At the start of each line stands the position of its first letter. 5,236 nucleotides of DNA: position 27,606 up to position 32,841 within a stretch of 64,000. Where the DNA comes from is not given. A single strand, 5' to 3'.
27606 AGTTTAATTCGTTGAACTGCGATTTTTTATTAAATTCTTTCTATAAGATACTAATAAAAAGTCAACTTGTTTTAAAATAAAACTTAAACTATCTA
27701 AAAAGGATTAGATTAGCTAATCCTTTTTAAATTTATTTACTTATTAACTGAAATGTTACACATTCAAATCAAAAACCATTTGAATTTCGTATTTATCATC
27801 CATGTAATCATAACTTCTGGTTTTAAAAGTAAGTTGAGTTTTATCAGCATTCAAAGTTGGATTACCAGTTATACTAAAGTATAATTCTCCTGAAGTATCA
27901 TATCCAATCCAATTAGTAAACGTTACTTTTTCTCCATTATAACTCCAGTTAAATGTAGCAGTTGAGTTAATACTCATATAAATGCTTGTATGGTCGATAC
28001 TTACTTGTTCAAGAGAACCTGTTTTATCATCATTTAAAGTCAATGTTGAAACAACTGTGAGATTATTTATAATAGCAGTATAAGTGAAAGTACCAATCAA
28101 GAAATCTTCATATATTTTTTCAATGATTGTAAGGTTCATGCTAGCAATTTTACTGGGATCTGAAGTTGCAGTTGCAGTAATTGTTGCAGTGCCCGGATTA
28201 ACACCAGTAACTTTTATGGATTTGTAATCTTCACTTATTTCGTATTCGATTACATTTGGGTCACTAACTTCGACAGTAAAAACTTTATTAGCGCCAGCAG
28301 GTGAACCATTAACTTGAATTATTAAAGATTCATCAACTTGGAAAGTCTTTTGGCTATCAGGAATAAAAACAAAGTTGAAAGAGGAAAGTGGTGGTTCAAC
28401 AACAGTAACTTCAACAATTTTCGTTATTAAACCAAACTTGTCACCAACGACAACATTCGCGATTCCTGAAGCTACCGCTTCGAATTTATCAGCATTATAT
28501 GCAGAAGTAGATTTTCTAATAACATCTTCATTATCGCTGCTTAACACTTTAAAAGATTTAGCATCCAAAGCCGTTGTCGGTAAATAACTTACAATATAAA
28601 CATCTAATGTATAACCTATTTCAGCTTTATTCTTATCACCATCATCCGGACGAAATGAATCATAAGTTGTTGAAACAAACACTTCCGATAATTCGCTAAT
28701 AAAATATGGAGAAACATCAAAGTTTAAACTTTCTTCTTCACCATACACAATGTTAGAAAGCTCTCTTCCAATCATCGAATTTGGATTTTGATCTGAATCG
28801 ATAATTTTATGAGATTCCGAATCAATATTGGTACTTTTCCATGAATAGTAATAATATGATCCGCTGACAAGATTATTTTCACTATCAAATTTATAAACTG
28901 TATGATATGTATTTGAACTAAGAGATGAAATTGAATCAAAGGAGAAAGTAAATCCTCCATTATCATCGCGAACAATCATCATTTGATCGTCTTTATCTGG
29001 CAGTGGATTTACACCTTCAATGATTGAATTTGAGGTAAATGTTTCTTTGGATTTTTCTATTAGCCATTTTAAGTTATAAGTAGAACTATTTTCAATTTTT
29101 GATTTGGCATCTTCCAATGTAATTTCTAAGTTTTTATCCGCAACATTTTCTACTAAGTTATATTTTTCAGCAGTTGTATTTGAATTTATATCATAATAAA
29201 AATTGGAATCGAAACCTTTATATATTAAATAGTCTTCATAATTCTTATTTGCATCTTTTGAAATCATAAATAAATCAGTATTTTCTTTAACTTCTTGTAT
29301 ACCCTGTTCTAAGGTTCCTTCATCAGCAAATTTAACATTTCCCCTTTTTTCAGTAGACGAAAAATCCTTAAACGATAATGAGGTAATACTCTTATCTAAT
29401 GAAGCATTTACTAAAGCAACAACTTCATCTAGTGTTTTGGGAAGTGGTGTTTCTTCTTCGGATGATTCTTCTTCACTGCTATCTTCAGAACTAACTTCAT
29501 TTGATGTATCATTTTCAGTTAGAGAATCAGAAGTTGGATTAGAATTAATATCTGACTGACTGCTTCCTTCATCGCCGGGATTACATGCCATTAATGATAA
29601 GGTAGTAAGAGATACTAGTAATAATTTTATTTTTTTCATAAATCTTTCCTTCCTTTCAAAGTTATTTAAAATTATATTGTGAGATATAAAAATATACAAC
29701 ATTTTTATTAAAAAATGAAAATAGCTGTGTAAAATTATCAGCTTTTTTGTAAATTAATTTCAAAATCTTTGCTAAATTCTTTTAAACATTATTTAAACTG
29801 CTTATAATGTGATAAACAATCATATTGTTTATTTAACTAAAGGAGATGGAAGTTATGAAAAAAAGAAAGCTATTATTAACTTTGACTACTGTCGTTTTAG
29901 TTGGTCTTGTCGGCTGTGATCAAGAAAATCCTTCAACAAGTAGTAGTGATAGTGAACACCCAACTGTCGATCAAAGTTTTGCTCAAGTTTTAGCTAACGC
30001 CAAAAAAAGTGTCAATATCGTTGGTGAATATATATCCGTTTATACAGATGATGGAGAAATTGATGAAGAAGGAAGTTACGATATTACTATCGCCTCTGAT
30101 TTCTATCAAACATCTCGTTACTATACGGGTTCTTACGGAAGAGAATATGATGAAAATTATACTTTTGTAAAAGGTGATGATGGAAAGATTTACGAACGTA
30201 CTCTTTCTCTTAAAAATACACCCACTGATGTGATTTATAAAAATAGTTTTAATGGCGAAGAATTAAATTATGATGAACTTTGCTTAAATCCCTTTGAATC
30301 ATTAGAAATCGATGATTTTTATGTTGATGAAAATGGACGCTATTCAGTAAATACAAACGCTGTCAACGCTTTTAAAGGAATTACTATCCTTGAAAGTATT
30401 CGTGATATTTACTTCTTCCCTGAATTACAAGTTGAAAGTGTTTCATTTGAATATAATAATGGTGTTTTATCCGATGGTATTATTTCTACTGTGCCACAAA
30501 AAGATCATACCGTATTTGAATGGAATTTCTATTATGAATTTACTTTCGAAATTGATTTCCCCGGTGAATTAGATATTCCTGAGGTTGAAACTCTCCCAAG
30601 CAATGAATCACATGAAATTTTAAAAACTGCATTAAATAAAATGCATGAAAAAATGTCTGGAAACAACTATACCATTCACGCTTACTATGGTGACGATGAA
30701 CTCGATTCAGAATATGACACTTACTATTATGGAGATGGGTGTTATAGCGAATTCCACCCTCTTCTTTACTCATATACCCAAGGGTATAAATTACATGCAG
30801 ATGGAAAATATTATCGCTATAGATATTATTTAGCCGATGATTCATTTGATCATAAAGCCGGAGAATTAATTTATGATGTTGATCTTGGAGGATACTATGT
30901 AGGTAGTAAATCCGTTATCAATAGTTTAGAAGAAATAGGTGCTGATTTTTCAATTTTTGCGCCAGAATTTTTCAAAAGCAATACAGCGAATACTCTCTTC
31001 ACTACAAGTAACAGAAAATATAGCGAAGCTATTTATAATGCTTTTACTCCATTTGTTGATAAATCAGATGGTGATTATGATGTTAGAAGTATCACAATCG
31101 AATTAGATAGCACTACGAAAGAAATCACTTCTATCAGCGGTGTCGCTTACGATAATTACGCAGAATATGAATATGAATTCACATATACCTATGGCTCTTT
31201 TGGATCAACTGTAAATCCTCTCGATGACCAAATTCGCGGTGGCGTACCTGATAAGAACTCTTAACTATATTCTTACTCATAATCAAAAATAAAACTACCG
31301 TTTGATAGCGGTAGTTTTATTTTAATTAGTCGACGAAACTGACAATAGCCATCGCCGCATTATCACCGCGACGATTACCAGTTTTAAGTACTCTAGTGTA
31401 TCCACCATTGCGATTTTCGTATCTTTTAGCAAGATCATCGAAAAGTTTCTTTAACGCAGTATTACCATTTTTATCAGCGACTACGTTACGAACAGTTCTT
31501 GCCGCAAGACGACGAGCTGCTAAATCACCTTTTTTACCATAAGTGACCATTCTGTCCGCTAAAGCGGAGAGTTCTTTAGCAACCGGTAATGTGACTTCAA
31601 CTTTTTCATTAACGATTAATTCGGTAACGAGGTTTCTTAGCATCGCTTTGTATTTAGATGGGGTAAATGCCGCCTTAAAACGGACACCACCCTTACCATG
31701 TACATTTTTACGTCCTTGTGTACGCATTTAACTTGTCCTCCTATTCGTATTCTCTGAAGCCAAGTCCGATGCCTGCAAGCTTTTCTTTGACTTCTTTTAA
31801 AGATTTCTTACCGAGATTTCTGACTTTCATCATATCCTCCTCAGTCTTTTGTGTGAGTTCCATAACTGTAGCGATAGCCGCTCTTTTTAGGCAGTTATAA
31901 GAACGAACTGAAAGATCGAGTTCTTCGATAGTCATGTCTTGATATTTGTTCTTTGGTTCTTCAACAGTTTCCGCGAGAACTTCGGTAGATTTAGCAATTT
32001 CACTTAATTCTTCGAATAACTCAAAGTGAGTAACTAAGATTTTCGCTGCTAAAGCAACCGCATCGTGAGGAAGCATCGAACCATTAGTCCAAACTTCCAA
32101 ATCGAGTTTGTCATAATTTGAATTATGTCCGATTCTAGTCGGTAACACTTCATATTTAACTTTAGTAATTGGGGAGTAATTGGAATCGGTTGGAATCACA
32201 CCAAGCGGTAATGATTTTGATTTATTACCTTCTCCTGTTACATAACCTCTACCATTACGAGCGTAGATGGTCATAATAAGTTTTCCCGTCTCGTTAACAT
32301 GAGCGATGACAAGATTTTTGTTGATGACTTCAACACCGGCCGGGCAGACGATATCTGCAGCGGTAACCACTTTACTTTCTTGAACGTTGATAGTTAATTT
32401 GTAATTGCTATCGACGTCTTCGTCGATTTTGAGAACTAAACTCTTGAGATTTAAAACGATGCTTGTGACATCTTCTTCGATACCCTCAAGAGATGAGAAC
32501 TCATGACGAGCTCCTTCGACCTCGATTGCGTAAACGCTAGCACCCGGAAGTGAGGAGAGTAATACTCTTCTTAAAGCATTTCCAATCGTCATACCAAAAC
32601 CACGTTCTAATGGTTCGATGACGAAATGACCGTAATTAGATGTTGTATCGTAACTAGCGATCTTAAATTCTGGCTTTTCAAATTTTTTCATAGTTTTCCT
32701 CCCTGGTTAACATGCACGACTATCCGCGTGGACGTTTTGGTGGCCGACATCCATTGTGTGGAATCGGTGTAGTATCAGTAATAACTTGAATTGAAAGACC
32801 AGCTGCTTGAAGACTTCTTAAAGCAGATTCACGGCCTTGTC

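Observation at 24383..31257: Apparently perfect 1894-bp direct repeat carrying a lipoprotein 5' cassette, a divergent promoter region and a whole lipoprotein gene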

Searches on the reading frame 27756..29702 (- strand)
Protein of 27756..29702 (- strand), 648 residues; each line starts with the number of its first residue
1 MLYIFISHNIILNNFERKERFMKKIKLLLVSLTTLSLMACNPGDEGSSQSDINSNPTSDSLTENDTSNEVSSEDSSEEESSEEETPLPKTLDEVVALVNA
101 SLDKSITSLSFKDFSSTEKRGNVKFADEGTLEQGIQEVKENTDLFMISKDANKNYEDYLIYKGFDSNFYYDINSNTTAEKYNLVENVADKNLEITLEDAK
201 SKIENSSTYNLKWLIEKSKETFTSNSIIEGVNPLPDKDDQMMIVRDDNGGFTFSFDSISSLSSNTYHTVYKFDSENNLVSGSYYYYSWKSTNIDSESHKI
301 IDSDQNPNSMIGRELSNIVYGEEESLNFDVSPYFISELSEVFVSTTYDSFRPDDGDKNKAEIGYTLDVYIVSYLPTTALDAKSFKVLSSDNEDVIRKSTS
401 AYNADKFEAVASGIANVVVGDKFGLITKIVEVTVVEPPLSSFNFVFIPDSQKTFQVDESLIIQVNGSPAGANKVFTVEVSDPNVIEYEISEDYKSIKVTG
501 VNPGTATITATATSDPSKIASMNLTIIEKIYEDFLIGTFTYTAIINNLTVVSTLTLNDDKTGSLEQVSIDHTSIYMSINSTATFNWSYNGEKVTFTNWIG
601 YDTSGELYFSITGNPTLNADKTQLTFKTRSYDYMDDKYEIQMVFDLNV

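Call 4: search_protein_families(library=pfam, proteins=[window:27756-29702:-], max_evalue=0.01)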
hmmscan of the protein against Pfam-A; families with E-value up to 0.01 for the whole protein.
window:27756-29702:- (648 aa): 1 family
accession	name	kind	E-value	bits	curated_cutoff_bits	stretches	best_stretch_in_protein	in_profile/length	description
PF02368.24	Big_2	-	4.6e-05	23.7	22.8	1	445-514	5-70/79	Bacterial Ig-like domain (group 2)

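Call 16: search_protein_families(library=ncbifam, proteins=[P0004], max_evalue=0.1)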
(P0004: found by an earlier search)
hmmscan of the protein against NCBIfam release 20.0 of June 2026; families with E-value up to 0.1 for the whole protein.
P0004 (427 aa): 0 families

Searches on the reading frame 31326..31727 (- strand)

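Call 4: search_protein_families(library=pfam, proteins=[window:31326-31727:-], max_evalue=0.01)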
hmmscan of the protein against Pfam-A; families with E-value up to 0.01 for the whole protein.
window:31326-31727:- (133 aa): 1 family
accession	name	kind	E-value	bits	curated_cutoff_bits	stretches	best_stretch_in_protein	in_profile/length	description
PF01196.24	Ribosomal_L17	-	1.8e-33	115.7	27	1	29-132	1-97/97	Ribosomal protein L17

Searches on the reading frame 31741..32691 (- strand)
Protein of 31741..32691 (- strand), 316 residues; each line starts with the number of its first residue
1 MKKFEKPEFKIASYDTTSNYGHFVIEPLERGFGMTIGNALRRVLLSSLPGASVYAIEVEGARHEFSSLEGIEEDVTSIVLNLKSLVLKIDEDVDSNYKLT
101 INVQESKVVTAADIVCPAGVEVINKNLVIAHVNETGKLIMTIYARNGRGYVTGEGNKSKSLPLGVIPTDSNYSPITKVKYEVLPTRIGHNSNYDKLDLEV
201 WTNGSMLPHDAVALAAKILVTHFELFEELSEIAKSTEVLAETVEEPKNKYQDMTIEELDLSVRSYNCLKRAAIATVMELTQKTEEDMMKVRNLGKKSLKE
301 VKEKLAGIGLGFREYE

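Call 4: search_protein_families(library=pfam, proteins=[window:31741-32691:-], max_evalue=0.01)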
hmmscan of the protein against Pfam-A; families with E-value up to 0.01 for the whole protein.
window:31741-32691:- (316 aa): 3 families
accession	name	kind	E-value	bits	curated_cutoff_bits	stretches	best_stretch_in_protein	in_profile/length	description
PF01000.31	RNA_pol_A_bac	-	1.7e-30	106.1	33.9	1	56-173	1-119/119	RNA polymerase Rpb3/RpoA insert domain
PF03118.21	RNA_pol_A_CTD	-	3.4e-28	97.6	23.8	1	245-306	5-66/67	Bacterial RNA polymerase, alpha chain C terminal domain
PF01193.29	RNA_pol_L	-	6.2e-23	80.7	24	1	26-223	1-74/74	RNA polymerase Rpb3/Rpb11 dimerisation domain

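Call 46: find_related_loci(query=window:31741-32691:-, collection=genome_contigs, flank=3000)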
Query window:31741-32691:- (316 aa) in genome_contigs; peptide patterns used: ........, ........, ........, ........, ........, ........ (x = any residue, [..] = any of these).
417 stretches matched a pattern; 386 encode a relative of the query (tblastn E <= 1e-3); the best 80 are kept; 80 distinct loci.
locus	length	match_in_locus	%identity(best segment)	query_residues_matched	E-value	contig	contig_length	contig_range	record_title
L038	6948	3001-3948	93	1-316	0e+0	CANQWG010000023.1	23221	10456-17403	MAG: uncultured Bacilli bacterium isolate Lapin-012__bin92 genome assembly, contig: Lapin-012__NODE_3109_length_23221_co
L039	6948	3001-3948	92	1-316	0e+0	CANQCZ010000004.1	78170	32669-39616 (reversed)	MAG: uncultured Bacilli bacterium isolate Lapin-005__bin97 genome assembly, contig: Lapin-005__NODE_351_length_78170_cov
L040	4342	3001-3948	82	1-316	1e-179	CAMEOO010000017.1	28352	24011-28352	MAG: uncultured Bacillales bacterium isolate SRR11489748_bin.60_metaWRAP_v1.3_MAG genome assembly, contig: ERZ11466799.1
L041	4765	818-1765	80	1-316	2e-177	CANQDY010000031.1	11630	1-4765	MAG: uncultured Bacilli bacterium isolate Lapin-005__bin92 genome assembly, contig: Lapin-005__NODE_7623_length_11630_co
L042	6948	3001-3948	80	1-316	2e-174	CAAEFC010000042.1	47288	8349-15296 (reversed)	MAG TPA_asm: Bacilli bacterium, isolate HGM10897, WGS project CAAEFC010000000 data, contig: ERS396532_100_k85_124298, wh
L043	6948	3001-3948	80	1-316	8e-174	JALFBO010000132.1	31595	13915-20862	MAG: Erysipelotrichaceae bacterium isolate SUG531 k141_1314096, whole genome shotgun sequence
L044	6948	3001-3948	80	1-316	5e-173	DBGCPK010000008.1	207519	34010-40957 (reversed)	MAG TPA_asm: Bacilli bacterium isolate MAG11536 contig8, whole genome shotgun sequence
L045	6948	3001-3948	79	1-316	1e-172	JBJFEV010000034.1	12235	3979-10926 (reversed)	MAG: Bacilli bacterium isolate PUUB49_bin.008 NODE_1959_length_12235_cov_5.838342, whole genome shotgun sequence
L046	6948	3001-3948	79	1-316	1e-172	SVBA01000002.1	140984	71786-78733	MAG: Erysipelotrichaceae bacterium isolate SIG216 NODE_20_length_140984_cov_45.240307, whole genome shotgun sequence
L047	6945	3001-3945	78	1-315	3e-171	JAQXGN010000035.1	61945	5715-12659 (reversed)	MAG: Bacillales bacterium isolate SUG1176 k141_2148153, whole genome shotgun sequence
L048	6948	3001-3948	78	1-316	3e-169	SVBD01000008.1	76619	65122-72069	MAG: Erysipelotrichaceae bacterium isolate SIG219 NODE_207_length_76619_cov_48.547085, whole genome shotgun sequence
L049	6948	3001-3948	78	1-316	2e-169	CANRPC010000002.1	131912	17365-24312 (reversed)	MAG: uncultured Bacilli bacterium isolate Lapin-019__bin23 genome assembly, contig: Lapin-019__NODE_36_length_131912_cov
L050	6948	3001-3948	77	1-316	1e-167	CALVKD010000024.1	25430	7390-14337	MAG: uncultured Bacilli bacterium isolate E04__bin42 genome assembly, contig: E04__k127_6670931, whole genome shotgun se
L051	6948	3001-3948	77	1-316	1e-167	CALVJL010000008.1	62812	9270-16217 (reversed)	MAG: uncultured Bacilli bacterium isolate BRZ_KC__bin21 genome assembly, contig: BRZ_KC__NODE_630_length_62812_cov_28.78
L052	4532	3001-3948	76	1-316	2e-170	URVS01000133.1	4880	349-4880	uncultured Mollicutes bacterium isolate UMGS1395 genome assembly, contig: NODE_8989_length_4880_cov_2.850777, whole geno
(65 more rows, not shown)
